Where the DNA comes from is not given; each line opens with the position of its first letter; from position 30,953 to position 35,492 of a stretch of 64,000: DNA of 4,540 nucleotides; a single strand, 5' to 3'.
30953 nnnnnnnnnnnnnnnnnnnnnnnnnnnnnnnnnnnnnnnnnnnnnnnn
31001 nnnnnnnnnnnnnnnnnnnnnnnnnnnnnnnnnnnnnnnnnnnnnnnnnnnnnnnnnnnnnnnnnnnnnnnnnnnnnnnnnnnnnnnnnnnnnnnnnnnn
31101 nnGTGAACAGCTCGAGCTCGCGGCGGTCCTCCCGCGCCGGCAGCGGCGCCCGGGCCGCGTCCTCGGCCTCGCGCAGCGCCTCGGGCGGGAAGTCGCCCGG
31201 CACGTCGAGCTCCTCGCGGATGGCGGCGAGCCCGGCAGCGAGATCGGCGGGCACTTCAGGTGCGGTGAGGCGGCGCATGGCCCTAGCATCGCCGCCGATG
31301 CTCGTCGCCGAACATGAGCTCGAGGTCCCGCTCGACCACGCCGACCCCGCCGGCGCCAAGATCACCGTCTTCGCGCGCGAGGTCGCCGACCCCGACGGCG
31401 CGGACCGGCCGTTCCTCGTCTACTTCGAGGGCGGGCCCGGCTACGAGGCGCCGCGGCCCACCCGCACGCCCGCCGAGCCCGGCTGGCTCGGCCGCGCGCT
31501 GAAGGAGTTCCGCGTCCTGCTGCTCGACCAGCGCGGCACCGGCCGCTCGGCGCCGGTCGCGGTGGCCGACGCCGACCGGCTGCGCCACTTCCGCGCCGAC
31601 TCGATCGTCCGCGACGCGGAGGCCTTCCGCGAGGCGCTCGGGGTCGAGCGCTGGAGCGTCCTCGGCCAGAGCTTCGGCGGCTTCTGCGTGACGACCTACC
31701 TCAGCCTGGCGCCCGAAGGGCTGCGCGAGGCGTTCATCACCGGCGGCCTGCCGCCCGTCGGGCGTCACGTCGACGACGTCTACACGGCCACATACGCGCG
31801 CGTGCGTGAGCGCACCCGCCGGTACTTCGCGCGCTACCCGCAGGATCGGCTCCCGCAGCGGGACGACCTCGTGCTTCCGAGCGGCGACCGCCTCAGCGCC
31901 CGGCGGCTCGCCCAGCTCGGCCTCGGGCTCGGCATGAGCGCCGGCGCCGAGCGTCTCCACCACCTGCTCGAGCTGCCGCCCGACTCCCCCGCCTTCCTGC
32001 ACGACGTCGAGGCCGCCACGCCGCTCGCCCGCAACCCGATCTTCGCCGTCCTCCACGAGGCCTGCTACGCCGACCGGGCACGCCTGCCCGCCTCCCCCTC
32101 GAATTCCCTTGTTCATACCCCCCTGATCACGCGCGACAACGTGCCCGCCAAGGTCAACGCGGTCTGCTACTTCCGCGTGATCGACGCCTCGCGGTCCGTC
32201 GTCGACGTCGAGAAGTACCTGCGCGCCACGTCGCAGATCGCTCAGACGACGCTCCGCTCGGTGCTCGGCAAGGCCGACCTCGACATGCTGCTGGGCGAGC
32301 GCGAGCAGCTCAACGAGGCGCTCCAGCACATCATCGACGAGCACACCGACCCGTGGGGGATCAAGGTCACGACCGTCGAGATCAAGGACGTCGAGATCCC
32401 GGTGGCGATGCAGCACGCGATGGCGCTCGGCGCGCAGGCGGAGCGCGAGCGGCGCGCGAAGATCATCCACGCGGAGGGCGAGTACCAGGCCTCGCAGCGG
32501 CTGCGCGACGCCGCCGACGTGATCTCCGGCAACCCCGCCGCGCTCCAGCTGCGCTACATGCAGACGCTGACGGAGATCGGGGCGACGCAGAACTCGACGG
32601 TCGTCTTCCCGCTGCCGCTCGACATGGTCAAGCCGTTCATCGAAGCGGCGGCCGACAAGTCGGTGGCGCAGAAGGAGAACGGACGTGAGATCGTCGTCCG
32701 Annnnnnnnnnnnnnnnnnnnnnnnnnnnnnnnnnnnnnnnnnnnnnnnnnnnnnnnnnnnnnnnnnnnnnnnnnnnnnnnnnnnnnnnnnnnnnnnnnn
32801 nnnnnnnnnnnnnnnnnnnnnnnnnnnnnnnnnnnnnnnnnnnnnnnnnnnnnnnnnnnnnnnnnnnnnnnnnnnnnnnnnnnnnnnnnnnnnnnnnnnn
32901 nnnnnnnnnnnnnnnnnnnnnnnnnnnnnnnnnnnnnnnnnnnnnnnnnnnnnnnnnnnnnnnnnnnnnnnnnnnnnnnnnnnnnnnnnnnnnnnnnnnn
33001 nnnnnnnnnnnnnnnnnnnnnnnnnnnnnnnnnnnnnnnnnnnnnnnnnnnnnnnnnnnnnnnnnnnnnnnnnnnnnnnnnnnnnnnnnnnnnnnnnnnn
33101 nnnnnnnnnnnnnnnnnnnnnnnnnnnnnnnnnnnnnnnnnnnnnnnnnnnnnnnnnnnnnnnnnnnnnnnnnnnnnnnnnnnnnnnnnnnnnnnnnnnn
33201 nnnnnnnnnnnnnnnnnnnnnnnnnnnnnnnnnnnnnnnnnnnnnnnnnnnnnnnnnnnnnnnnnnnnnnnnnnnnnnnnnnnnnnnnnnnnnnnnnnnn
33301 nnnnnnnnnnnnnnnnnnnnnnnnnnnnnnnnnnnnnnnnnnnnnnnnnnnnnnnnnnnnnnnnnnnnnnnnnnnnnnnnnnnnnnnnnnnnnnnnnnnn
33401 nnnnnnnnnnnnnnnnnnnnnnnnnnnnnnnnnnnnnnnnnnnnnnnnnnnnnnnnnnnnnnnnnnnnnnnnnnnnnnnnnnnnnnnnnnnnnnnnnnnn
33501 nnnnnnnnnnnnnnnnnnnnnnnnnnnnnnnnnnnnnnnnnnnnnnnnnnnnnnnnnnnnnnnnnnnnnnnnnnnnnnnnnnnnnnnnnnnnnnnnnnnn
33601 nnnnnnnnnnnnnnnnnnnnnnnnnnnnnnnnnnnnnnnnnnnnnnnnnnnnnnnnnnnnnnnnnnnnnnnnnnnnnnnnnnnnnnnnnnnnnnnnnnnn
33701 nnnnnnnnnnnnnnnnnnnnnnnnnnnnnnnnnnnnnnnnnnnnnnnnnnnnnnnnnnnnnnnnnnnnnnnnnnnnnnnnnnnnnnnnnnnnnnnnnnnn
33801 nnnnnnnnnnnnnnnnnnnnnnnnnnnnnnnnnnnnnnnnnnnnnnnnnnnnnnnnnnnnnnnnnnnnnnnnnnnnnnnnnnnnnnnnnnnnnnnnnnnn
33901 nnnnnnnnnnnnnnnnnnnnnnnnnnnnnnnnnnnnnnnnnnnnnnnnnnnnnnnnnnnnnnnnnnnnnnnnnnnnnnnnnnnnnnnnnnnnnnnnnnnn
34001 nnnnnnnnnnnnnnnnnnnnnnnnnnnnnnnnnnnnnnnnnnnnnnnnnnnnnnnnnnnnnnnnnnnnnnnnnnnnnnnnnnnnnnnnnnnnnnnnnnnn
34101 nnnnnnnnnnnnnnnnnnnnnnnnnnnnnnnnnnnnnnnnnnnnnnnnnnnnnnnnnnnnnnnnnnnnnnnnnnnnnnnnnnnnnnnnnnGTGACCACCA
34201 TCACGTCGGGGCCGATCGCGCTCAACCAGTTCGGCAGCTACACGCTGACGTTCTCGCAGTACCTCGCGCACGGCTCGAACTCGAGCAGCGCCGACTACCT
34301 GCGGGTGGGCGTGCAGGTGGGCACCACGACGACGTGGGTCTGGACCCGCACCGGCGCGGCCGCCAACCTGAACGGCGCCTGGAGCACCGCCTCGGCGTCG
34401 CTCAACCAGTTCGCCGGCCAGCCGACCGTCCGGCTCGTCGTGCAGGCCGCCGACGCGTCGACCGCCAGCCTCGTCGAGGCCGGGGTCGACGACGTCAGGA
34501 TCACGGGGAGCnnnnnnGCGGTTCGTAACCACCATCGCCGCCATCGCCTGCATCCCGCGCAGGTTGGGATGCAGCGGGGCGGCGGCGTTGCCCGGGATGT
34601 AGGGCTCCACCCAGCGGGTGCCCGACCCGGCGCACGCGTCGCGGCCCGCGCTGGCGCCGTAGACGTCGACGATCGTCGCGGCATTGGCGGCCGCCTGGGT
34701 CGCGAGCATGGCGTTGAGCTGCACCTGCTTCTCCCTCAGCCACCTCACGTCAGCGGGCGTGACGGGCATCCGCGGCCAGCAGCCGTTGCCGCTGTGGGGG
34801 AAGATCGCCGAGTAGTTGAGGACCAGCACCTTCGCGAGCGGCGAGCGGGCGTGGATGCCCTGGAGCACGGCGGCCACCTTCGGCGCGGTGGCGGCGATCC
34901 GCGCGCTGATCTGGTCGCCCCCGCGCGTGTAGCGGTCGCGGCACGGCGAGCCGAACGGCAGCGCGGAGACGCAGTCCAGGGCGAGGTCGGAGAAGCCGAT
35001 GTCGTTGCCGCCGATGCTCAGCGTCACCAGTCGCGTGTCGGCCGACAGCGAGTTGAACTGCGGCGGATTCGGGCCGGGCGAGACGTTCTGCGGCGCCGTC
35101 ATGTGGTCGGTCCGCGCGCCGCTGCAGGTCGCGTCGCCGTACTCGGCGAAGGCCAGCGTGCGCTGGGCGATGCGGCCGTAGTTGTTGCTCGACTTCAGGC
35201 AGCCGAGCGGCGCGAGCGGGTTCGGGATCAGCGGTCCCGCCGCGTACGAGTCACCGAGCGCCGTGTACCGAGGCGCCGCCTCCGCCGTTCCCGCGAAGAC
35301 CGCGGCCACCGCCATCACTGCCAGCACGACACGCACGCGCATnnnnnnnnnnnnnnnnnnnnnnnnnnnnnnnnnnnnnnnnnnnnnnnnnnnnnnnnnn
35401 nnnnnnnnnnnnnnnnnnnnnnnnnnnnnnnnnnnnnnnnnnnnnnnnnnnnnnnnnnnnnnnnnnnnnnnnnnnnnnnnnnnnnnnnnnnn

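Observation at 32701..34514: M14 carboxypeptidase gene shredded by at least eight single-base indels while its neighbours are intact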

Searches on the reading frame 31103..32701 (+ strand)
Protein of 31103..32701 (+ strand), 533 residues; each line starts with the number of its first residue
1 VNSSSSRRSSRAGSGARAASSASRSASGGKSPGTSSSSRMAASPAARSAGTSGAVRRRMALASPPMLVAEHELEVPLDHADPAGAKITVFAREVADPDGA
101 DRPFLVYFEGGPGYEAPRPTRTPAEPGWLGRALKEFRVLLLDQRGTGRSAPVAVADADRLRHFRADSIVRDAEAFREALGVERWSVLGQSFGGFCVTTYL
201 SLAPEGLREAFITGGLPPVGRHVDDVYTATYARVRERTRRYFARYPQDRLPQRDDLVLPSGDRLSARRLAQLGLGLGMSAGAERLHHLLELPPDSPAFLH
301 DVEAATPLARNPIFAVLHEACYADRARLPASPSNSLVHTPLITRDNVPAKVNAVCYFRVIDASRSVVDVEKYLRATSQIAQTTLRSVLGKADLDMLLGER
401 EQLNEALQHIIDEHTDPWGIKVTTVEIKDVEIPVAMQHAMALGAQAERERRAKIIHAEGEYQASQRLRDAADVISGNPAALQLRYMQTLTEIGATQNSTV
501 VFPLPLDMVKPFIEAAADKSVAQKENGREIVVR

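Call 8: search_protein_families(library=pfam, proteins=[window:31103-32701:+])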
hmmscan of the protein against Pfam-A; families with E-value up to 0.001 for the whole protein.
window:31103-32701:+ (533 aa): 3 families
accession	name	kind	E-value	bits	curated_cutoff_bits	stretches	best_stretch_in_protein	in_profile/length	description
PF01145.31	Band_7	-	2.6e-21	76.9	23.6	1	339-460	49-175/176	SPFH domain / Band 7 family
PF00561.26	Abhydrolase_1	-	5.3e-17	62.7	25.8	1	127-253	18-142/245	alpha/beta hydrolase fold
PF12146.15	Hydrolase_4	-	1.2e-06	28.5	27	1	134-213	30-107/239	Serine aminopeptidase, S33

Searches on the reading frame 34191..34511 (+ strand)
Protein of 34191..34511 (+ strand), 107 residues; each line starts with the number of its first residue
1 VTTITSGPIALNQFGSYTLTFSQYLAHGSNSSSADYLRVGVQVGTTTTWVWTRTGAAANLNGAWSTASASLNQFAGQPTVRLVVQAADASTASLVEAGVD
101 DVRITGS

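Call 24: find_encoding_contigs(protein=window:34191-34511:+, flank=3000, max_places=4)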
Protein window:34191-34511:+ (107 aa): no gene with exactly this product is on record in the collection.

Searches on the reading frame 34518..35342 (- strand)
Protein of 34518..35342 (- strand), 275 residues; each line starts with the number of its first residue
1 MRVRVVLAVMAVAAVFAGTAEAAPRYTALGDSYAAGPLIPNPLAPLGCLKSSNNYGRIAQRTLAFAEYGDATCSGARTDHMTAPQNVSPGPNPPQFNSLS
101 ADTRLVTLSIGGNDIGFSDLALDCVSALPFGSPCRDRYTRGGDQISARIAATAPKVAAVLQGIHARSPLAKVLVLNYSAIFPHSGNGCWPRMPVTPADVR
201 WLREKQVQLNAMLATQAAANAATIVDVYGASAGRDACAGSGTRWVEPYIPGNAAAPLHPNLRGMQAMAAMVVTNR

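Call 20: find_encoding_contigs(protein=window:34518-35342:-, flank=10000, max_places=6)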
Protein seq(275 aa) (275 aa): no gene with exactly this product is on record in the collection.
